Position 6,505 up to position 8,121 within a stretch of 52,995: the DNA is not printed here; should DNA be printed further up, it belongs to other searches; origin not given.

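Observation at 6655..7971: HisI-HisE fused to a SpoT/Mesh1-type HD (small alarmone hydrolase-like) domain at the end of the his operon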

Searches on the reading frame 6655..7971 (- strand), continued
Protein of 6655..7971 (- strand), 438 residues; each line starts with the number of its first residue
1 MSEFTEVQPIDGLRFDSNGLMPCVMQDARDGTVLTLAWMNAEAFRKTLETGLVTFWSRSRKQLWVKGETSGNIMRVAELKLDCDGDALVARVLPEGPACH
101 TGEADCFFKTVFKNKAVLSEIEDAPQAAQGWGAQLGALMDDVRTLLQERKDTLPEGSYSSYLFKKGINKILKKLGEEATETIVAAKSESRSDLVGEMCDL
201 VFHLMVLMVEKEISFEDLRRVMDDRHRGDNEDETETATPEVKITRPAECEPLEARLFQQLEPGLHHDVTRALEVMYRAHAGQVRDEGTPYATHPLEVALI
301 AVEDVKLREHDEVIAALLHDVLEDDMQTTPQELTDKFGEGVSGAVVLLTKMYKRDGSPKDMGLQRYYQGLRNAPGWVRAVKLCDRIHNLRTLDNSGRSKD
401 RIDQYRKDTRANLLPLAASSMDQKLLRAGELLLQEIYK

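Call 68: search_protein_families(library=pfam, proteins=[P0459, P0355, P0042], max_evalue=0.001)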
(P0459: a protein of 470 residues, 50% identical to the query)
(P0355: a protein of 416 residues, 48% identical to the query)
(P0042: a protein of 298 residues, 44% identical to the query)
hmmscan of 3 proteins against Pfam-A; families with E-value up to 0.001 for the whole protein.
P0459 (470 aa): 4 families
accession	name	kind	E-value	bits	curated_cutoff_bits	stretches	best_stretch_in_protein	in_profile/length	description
PF00459.30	Inositol_P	-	5.9e-45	154.3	27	1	217-462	6-266/271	Inositol monophosphatase family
PF01502.23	PRA-CH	-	1.1e-31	108.9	27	1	29-101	1-73/74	Phosphoribosyl-AMP cyclohydrolase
PF01503.22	PRA-PH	-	6.2e-18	65.4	21.3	1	111-195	3-85/86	Phosphoribosyl-ATP pyrophosphohydrolase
PF03819.22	MazG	-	0.00015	22.4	22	1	139-192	5-62/74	MazG nucleotide pyrophosphohydrolase domain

P0355 (416 aa): 4 families
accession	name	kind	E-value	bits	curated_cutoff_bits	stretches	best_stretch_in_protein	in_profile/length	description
PF01502.23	PRA-CH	-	5.3e-36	122.8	27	1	240-313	1-74/74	Phosphoribosyl-AMP cyclohydrolase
PF01503.22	PRA-PH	-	1.6e-23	83.3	21.3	1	331-416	2-85/86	Phosphoribosyl-ATP pyrophosphohydrolase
PF03819.22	MazG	-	0.00017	22.2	22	1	359-410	4-59/74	MazG nucleotide pyrophosphohydrolase domain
PF00977.27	His_biosynth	-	0.00023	21.1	23.6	1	25-121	30-126/228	Histidine biosynthesis protein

P0042 (298 aa): 2 families
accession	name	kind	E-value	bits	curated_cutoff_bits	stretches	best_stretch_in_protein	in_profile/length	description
PF01502.23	PRA-CH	-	1.5e-61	204.6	27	2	33-105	2-74/74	Phosphoribosyl-AMP cyclohydrolase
PF01503.22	PRA-PH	-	1.1e-18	67.9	21.3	1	202-286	4-86/86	Phosphoribosyl-ATP pyrophosphohydrolase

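Call 69: search_protein_families(library=ncbifam, proteins=[P0459], max_evalue=0.001)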
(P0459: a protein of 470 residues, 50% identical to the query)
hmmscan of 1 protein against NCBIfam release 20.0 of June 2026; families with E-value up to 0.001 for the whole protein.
P0459 (470 aa): 13 families
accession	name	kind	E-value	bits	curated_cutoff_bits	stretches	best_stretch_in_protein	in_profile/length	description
NF002747.0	PRK02759.1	equivalog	5.5e-69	232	187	1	3-197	6-206/208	bifunctional phosphoribosyl-AMP cyclohydrolase/phosphoribosyl-ATP diphosphatase HisIE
TIGR02067.1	his_9_HisN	equivalog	6.1e-65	219.2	275.15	1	218-462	3-251/252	histidinol-phosphatase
NF000768.0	PRK00051.1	equivalog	5.4e-41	139.2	126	1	6-102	15-111/131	phosphoribosyl-AMP cyclohydrolase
TIGR01331.1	bisphos_cysQ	equivalog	3.8e-32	111.9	228.8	1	221-437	6-228/250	3'(2'),5'-bisphosphate nucleotidase CysQ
TIGR03188.1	histidine_hisI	equivalog_domain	2.2e-25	88.7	42.7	1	110-192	2-84/84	phosphoribosyl-ATP diphosphatase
NF001611.0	PRK00400.1-3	equivalog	3.6e-23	81.7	99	1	109-196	7-94/108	phosphoribosyl-ATP diphosphatase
NF008182.0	PRK10931.1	equivalog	6.7e-22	77.8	379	1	224-438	9-225/246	3'(2'),5'-bisphosphate nucleotidase CysQ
NF001613.0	PRK00400.1-5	equivalog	2.2e-21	75.9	120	1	109-197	6-94/107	phosphoribosyl-ATP diphosphatase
NF008027.1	PRK10757.1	equivalog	3.6e-20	72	332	1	217-452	5-247/267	inositol-1-monophosphatase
NF009321.0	PRK12676.1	equivalog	1.8e-19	69.8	264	1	248-438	42-231/264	bifunctional fructose-bisphosphatase/inositol-phosphate phosphatase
TIGR01330.1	bisphos_HAL2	equivalog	1.9e-17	63.1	267.05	2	281-330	128-176/359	3'(2'),5'-bisphosphate nucleotidase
NF001610.0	PRK00400.1-1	equivalog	2.2e-13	50.2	104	1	112-191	14-92/93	phosphoribosyl-ATP diphosphatase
NF010678.0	PRK14076.1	equivalog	1.7e-06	27.2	493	1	244-438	36-253/570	bifunctional NADP phosphatase/NAD kinase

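Call 71: find_encoding_contigs(protein=P0459, flank=8000, max_places=3)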
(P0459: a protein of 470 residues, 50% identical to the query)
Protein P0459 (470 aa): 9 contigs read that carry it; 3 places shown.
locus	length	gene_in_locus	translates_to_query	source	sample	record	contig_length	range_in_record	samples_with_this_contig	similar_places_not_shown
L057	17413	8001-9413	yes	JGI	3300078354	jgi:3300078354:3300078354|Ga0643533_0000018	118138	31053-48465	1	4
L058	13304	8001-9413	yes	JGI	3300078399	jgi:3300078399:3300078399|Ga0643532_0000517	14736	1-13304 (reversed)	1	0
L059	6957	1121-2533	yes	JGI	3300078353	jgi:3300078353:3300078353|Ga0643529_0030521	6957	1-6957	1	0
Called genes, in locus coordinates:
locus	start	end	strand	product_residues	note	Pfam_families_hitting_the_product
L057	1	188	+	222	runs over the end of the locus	-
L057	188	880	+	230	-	PF13386:DsbD_2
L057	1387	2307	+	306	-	PF13393:tRNA-synt_His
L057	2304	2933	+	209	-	PF01634:HisG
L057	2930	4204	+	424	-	PF00815:Histidinol_dh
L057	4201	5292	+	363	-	PF00155:Aminotran_1_2, PF04864:Alliinase_C (weak)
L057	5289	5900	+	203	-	PF00475:IGPD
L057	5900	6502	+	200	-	PF00117:GATase, PF07685:GATase_3 (weak)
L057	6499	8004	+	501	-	PF00977:His_biosynth, PF01884:PcrB (faint), PF04131:NanE (faint), PF00977:His_biosynth, PF01207:Dus (weak)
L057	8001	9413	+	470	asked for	PF01502:PRA-CH, PF01503:PRA-PH, PF00459:Inositol_P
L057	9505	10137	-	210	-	PF08123:DOT1, PF06325:PrmA (weak), PF13847:Methyltransf_31, PF08241:Methyltransf_11 (weak), PF13649:Methyltransf_25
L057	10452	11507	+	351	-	PF02812:ELFV_dehydrog_N, PF00208:ELFV_dehydrog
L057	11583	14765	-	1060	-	PF16819:DUF5074 (faint), PF07494:Reg_prop (faint), PF07495:Y_Y_Y, PF00990:GGDEF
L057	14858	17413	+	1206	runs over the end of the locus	PF01855:POR_N, PF17147:PFOR_II, PF01558:POR, PF10371:EKR, PF00037:Fer4 (weak), PF12838:Fer4_7, PF13237:Fer4_10, PF13484:Fer4_16, +6 more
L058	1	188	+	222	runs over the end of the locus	-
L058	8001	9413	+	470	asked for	PF01502:PRA-CH, PF01503:PRA-PH, PF00459:Inositol_P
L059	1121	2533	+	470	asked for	PF01502:PRA-CH, PF01503:PRA-PH, PF00459:Inositol_P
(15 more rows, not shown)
